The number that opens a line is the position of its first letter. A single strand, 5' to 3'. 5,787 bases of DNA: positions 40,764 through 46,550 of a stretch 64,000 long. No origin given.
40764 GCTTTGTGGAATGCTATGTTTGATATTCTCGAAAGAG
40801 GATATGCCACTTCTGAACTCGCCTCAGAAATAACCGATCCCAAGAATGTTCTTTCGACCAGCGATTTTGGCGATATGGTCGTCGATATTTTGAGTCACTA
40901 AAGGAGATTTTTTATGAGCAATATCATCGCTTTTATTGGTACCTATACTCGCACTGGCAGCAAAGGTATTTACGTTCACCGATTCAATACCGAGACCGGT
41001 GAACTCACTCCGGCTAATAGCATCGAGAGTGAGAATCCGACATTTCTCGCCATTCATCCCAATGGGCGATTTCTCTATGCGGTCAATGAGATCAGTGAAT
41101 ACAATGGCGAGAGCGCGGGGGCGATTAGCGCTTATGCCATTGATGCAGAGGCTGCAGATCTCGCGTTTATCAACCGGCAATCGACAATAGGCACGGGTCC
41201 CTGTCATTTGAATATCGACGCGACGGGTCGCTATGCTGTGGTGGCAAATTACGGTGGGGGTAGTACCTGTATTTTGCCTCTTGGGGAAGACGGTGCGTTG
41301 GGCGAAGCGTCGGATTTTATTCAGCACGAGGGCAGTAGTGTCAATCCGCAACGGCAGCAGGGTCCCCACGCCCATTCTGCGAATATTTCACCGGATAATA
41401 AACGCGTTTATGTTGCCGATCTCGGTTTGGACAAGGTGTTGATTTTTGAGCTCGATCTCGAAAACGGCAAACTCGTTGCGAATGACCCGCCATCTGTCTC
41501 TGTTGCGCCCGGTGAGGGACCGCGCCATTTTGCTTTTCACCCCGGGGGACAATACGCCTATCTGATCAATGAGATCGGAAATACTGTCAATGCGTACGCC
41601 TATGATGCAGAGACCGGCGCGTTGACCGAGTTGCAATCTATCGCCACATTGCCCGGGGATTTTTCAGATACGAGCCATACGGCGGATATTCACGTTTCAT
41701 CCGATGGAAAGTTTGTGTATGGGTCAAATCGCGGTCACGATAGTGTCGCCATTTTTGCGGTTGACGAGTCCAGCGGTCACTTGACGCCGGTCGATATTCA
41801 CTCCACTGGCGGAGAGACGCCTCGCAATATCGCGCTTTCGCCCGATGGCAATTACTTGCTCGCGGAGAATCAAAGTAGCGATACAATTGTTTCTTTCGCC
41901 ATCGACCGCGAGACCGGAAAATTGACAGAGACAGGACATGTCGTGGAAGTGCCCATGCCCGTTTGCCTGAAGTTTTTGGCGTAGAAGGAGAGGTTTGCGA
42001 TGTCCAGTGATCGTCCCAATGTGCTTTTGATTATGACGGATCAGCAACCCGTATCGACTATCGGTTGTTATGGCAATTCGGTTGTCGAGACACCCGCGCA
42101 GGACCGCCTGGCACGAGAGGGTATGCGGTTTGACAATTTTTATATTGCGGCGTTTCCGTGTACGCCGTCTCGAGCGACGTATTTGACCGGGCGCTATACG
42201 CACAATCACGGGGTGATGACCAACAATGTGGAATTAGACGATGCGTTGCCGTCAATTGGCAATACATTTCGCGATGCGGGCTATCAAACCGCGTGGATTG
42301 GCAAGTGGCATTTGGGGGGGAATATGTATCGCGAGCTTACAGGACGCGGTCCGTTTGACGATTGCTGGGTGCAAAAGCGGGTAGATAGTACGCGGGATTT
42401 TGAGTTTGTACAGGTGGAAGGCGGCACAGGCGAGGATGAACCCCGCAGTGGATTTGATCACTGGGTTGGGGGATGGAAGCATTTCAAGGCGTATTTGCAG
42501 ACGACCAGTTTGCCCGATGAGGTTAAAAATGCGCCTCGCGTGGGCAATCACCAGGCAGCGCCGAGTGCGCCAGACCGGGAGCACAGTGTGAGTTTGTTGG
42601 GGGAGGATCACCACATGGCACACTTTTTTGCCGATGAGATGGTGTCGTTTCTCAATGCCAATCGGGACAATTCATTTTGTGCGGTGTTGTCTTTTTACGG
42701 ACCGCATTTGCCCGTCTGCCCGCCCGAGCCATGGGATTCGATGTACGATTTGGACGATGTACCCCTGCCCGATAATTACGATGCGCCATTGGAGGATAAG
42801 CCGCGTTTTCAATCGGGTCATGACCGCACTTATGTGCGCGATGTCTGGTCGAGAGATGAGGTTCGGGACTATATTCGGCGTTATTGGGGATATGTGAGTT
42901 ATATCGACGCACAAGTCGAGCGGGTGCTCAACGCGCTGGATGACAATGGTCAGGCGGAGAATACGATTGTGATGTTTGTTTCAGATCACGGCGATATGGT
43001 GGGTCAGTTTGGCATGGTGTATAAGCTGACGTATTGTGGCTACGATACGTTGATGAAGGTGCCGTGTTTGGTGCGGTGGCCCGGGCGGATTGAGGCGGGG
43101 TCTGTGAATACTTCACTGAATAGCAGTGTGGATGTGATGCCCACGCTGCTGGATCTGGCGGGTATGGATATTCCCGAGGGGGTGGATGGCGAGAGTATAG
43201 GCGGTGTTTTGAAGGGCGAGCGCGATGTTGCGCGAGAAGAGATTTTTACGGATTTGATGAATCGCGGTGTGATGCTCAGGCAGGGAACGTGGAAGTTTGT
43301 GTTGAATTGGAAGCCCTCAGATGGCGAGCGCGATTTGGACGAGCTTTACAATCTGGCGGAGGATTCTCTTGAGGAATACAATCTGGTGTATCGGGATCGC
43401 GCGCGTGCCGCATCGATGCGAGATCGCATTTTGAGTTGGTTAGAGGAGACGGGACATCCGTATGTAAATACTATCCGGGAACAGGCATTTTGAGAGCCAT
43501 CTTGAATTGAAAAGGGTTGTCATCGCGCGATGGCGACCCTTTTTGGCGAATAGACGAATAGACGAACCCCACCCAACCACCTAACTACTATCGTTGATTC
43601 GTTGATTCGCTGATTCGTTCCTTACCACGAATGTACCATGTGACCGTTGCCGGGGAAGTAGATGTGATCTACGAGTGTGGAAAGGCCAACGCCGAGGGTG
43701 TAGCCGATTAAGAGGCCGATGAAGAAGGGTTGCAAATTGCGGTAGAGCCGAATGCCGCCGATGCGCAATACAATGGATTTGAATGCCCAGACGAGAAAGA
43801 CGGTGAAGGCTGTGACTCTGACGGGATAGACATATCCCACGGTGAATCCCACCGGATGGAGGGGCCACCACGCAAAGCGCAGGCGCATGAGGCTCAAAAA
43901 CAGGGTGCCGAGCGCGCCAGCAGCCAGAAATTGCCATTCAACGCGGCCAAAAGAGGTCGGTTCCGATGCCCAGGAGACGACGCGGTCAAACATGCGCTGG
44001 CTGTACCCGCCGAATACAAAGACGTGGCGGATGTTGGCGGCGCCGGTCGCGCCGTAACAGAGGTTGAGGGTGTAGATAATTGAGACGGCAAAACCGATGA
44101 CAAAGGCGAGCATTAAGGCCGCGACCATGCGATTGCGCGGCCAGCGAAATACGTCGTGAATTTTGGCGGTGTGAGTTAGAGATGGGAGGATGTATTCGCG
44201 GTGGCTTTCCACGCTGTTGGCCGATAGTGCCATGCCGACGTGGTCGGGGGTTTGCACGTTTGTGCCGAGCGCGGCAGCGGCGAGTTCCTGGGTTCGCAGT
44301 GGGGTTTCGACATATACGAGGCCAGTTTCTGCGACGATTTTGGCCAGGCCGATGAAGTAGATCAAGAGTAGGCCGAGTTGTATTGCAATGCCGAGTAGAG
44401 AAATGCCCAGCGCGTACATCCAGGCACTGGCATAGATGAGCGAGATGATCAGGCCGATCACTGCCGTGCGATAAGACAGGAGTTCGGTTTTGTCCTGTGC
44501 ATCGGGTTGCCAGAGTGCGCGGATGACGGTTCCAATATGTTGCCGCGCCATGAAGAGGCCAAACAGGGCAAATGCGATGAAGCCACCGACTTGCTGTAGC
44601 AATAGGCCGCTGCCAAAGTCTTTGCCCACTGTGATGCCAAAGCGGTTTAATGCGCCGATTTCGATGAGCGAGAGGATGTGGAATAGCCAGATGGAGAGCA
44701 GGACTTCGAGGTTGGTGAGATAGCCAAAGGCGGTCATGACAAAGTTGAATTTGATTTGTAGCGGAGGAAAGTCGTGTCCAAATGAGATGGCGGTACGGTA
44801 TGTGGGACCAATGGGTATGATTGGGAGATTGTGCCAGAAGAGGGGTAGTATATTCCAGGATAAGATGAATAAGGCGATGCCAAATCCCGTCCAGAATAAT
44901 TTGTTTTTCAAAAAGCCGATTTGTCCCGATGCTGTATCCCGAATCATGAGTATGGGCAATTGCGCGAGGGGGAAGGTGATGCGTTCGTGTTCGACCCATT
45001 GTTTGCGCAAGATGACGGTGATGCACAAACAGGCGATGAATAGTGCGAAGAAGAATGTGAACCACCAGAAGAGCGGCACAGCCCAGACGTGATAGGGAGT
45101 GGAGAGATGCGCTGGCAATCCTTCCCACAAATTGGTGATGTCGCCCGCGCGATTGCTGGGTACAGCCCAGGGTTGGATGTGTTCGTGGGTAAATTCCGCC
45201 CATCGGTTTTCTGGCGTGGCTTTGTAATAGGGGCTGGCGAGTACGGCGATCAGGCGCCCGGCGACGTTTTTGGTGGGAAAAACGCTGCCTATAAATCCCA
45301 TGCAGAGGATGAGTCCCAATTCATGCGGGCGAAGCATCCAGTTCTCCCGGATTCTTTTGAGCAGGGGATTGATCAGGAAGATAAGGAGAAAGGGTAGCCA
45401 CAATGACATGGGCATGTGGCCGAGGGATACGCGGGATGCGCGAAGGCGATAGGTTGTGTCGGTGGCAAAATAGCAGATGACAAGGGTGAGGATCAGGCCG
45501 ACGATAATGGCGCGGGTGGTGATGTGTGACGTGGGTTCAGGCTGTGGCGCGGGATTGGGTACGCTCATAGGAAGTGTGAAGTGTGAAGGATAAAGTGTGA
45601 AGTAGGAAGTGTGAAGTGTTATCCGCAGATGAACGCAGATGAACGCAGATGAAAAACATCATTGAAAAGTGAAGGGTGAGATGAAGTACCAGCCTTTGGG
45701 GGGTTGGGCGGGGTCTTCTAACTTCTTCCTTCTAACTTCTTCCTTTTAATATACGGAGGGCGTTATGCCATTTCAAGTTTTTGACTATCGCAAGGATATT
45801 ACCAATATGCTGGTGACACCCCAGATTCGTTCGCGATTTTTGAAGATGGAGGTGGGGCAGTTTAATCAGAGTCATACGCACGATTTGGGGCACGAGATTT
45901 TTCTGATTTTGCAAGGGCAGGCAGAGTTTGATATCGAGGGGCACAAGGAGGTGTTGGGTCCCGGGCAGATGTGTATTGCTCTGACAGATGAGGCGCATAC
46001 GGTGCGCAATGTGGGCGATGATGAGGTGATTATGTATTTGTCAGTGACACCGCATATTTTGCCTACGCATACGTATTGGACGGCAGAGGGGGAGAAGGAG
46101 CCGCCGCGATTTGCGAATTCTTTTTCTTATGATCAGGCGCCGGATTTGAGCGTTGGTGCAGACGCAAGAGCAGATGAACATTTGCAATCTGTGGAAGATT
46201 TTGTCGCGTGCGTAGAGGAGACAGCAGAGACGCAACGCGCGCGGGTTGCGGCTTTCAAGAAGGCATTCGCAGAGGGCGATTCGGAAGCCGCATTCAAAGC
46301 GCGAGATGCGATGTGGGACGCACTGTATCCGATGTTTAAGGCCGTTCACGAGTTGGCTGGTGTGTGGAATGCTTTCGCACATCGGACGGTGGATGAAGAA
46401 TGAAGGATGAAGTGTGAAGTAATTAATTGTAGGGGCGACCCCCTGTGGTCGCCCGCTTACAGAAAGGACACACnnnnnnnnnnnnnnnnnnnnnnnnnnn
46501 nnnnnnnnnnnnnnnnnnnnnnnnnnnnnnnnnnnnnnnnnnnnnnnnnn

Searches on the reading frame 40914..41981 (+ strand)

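Call 10: search_protein_families(library=pfam, proteins=[window:40914-41981:+], max_evalue=0.001)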
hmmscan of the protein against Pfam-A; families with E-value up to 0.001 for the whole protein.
window:40914-41981:+ (356 aa): 3 families
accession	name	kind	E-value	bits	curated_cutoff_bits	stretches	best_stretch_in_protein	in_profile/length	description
PF10282.15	Lactonase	-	7.3e-125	417.2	21.7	1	6-354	2-344/344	Lactonase, 7-bladed beta-propeller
PF08450.18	SGL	-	2.2e-09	37.7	26.3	0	249-346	81-179/246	SMP-30/Gluconolactonase/LRE-like region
PF07433.17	DUF1513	-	5.4e-05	22.8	27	0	46-114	57-118/304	Protein of unknown function (DUF1513)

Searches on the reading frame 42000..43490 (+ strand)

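Call 9: search_protein_families(library=pfam, proteins=[window:42000-43490:+], max_evalue=0.001)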
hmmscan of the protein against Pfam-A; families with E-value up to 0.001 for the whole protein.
window:42000-43490:+ (497 aa): 4 families
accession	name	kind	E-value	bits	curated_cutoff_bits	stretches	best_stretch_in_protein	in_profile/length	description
PF00884.28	Sulfatase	-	1.1e-59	202.7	25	1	6-389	1-301/301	Sulfatase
PF16347.10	SGSH_C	-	9.5e-14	52.3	29.3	1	348-468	12-136/154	N-sulphoglucosamine sulphohydrolase, C-terminal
PF01663.27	Phosphodiest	-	2.7e-09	37.5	23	1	8-77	1-67/342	Type I phosphodiesterase / nucleotide pyrophosphatase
PF02995.22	DUF229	-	6.6e-08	32.1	25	1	293-339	304-350/496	Protein of unknown function (DUF229)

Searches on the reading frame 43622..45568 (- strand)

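Call 9: search_protein_families(library=pfam, proteins=[window:43622-45568:-], max_evalue=0.001)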
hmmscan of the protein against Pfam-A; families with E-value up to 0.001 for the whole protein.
window:43622-45568:- (648 aa): 2 families
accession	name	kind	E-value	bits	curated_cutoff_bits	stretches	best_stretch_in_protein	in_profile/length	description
PF20581.3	DUF6785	-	1.2e-105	354.3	25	1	17-505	1-495/498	Family of unknown function (DUF6785)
PF20580.3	DUF6784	-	5.1e-24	84.8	26.4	1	545-635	1-91/101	Domain of unknown function (DUF6784)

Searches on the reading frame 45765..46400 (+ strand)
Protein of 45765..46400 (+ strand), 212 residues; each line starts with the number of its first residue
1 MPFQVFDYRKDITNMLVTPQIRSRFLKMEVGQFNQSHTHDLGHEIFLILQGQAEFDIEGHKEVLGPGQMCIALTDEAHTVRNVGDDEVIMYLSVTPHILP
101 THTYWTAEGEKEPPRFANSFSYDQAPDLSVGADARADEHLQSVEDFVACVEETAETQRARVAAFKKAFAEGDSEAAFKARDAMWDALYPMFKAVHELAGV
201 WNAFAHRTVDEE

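Call 9: search_protein_families(library=pfam, proteins=[window:45765-46400:+], max_evalue=0.001)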
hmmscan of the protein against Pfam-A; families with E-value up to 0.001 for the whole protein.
window:45765-46400:+ (212 aa): 2 families
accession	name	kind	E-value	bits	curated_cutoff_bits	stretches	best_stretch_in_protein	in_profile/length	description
PF07883.17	Cupin_2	-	2.2e-11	43.7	27.2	1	26-92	3-67/70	Cupin domain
PF02311.25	AraC_binding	-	3.1e-06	27.4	21.1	1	35-87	17-68/135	AraC-like ligand binding domain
